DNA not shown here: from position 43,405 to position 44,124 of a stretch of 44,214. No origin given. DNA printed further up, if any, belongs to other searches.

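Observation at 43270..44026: LexA-box-controlled orphan YolD-like + 91-aa operon at the right end of the element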

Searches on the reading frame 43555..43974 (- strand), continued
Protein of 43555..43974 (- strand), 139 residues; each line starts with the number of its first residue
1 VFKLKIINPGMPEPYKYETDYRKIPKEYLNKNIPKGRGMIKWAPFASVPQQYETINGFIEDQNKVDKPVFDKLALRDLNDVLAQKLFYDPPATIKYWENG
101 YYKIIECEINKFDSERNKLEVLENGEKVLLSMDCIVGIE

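Call 109: search_dna_similar(query=window:43555-43974:-, collection=plasmids, mode=protein, max_rows=25, max_evalue=0.000001)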
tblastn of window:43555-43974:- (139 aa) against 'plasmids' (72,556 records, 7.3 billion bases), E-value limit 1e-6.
Records with a match: 753; places in all: 781; records where one place covers at least 80% of the query: 361.
Best place of each record, by identity: 60-80% 6; <60% 747.
By first word of the organism name: Staphylococcus 386; Bacillus 344; Macrococcoides 9; Macrococcus 7; Mammaliicoccus 3; Priestia 2; Klebsiella 1; [Bacillus 1.
By predicted mobility (MOB-suite, as given by PLSDB): conjugative 354; non-mobilizable 261; mobilizable 138.
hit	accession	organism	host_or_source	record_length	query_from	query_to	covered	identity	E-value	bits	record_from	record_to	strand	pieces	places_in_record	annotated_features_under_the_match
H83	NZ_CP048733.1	Mammaliicoccus sciuri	pork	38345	1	139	100%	78.4%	1e-68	230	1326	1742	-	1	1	YolD-like family protein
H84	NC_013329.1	Staphylococcus aureus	-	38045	4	139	98%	75.9%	4e-62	211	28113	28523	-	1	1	YolD-like family protein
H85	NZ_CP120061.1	Mammaliicoccus sciuri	Canis lupus familiaris,cell ...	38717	1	139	100%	70.7%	5e-60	206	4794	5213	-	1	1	YolD-like family protein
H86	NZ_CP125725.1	Staphylococcus casei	Whole organism,cheese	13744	29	138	79%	78.2%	6e-54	188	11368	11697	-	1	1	YolD-like family protein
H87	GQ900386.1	Staphylococcus sp. CDC3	-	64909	3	139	99%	50.0%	9e-32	125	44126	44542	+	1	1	hypothetical protein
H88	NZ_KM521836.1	Staphylococcus epidermidis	blood culture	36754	2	139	99%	47.9%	7e-35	134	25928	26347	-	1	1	YolD-like family protein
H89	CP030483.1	Staphylococcus aureus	Homo sapiens,blood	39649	2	139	99%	47.9%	7e-35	134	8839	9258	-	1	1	YolD-like family protein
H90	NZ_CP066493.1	Staphylococcus aureus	Pteropus livingstonii,Single cell,feces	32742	1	138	99%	47.9%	5e-32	125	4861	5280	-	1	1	YolD-like family protein | hypothetical protein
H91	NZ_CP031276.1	Staphylococcus xylosus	Milker's hand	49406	2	139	99%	47.1%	4e-37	140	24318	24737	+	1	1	YolD-like family protein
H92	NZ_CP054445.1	Staphylococcus saprophyticus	Homo sapiens,whole organism,urine ...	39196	4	139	98%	47.8%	4e-34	131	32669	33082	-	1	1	YolD-like family protein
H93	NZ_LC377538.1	Staphylococcus aureus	-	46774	4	139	98%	47.1%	1e-35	136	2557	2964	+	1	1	YolD-like family protein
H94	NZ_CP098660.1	Staphylococcus capitis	Homo sapiens,single cell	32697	4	139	98%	46.8%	6e-35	134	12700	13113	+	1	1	YolD-like family protein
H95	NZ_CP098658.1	Staphylococcus capitis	Homo sapiens,single cell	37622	4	139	98%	46.8%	6e-35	134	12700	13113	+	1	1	YolD-like family protein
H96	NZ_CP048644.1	Staphylococcus aureus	Homo sapiens,blood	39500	4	139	98%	46.8%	6e-35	134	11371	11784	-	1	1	YolD-like family protein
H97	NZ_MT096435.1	Staphylococcus capitis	-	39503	4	139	98%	46.8%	6e-35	134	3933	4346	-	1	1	YolD-like family protein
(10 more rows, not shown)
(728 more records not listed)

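Call 110: get_annotated_region(hit=H84, flank=3000)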
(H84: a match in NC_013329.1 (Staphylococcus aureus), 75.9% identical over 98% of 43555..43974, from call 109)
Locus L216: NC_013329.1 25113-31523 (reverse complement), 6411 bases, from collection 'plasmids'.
description: Staphylococcus aureus plasmid pWBG758, complete sequence
organism: Staphylococcus aureus (NCBI taxid 1280)
taxonomy: Bacteria; Bacillota; Bacilli; Bacillales; Staphylococcaceae; Staphylococcus; Staphylococcus aureus
host: -; source: -; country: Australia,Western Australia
typing (MOB-suite, as given by PLSDB): non-mobilizable
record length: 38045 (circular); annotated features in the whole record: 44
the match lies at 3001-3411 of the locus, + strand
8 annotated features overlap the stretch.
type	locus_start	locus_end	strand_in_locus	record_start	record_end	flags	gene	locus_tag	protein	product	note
CDS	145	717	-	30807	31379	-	-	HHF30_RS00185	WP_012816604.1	hypothetical protein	-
CDS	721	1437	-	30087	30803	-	-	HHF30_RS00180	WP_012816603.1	AAA family ATPase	-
CDS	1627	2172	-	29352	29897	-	-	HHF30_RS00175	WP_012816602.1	tyrosine-type recombinase/integrase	GO:0015074 - DNA integration [Evidence IEA]; GO:0006310 - DNA recombination [Evidence IEA]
CDS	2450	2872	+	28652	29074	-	-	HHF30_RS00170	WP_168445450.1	hypothetical protein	-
CDS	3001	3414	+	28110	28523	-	-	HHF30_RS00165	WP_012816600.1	YolD-like family protein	-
CDS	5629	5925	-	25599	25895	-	-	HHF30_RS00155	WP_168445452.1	phage holin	-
CDS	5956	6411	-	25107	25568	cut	-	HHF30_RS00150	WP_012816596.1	hypothetical protein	-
CDS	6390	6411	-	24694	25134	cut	-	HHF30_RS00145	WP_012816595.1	hypothetical protein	-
